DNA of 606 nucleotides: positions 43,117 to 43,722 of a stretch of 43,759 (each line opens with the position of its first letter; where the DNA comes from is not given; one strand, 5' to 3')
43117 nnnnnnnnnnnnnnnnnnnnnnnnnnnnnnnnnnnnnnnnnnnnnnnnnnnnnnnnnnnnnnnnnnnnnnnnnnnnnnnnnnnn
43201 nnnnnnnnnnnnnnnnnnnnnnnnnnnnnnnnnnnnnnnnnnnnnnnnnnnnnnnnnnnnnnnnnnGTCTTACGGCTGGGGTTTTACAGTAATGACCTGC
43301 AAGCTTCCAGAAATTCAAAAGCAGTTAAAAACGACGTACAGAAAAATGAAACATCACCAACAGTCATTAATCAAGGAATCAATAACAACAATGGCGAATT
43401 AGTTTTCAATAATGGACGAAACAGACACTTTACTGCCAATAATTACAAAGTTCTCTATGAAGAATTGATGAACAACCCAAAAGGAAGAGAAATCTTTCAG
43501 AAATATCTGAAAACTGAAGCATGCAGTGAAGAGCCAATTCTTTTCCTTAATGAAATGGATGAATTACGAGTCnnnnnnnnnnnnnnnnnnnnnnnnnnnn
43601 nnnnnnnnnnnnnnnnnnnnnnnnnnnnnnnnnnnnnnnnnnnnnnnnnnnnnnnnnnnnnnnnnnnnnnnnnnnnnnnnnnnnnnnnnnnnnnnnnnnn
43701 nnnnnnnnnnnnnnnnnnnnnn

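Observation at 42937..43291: MITE-like element with 26-bp terminal inverted repeats immediately upstream of a disrupted RGS paralog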

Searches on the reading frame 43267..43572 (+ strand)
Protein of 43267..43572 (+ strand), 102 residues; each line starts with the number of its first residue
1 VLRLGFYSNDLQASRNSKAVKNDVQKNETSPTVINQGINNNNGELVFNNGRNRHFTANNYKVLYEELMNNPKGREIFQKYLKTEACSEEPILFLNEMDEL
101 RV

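Call 10: search_protein_families(library=pfam, proteins=[window:43267-43572:+], max_evalue=0.01)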
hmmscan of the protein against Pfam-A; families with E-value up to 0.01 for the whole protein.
window:43267-43572:+ (102 aa): 1 family
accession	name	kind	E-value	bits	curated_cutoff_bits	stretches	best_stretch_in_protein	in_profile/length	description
PF00615.24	RGS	-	2.2e-05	25.3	23.9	1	64-101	2-38/117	Regulator of G protein signaling domain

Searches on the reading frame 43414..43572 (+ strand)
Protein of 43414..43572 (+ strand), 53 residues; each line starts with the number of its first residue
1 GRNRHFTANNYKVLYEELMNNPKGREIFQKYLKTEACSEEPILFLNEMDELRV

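Call 68: search_protein_representatives(protein=window:43414-43572:+)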
Query: 53 residues. Proteins with E-value up to 0.001 (for the whole library): 10; up to 1e-10: 0; up to 1e-30: 0. The best 10 are listed.
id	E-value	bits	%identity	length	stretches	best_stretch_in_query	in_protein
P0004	2.1e-08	49.7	50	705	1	5-52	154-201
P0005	4.9e-06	42.4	52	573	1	3-49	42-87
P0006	2.9e-05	40.0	46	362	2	14-51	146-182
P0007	1.0e-04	38.3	49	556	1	4-51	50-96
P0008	1.9e-04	37.4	36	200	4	12-52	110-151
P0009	2.1e-04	37.3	51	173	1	5-52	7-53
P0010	2.1e-04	37.3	49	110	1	2-53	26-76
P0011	6.4e-04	35.8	44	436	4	5-30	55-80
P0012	7.4e-04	35.6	36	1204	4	23-43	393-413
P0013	9.0e-04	35.3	43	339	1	4-49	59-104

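Call 69: search_protein_families(library=pfam, proteins=[P0004, P0005, P0007, P0009, P0010], max_evalue=0.001)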
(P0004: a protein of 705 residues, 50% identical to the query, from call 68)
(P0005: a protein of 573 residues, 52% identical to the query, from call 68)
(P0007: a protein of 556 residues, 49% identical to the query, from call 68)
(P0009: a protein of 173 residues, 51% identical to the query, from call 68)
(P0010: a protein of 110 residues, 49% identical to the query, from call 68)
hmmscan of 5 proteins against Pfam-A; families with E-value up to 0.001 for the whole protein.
P0004 (705 aa): 1 family
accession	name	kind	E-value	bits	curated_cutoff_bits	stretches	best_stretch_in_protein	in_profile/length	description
PF00615.24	RGS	-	2.6e-05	25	23.9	1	164-281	2-94/117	Regulator of G protein signaling domain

P0005 (573 aa): 1 family
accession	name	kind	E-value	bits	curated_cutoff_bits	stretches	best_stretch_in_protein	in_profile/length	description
PF00615.24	RGS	-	1.3e-06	29.3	23.9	1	54-146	2-71/117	Regulator of G protein signaling domain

P0007 (556 aa): 1 family
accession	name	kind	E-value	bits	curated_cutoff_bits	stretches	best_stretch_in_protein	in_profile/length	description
PF00615.24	RGS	-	4.1e-08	34.1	23.9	1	61-113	2-41/117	Regulator of G protein signaling domain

P0009 (173 aa): 1 family
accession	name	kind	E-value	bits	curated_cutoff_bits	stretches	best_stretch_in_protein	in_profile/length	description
PF00615.24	RGS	-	4.4e-08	34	23.9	1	17-126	2-76/117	Regulator of G protein signaling domain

P0010 (110 aa): 0 families

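Call 70: find_encoding_contigs(protein=P0004, flank=10000, max_places=10)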
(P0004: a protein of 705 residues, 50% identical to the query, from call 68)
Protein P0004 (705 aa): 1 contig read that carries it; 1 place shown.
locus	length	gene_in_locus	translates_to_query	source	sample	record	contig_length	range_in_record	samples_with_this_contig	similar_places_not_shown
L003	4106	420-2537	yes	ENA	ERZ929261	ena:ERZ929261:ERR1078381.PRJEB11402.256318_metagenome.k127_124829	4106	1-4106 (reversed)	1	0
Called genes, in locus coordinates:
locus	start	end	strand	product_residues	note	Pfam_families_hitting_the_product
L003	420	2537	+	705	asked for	-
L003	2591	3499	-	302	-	PF00069:Pkinase, PF07714:PK_Tyr_Ser-Thr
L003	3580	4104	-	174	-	?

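Call 71: find_encoding_contigs(protein=P0010, flank=10000, max_places=10)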
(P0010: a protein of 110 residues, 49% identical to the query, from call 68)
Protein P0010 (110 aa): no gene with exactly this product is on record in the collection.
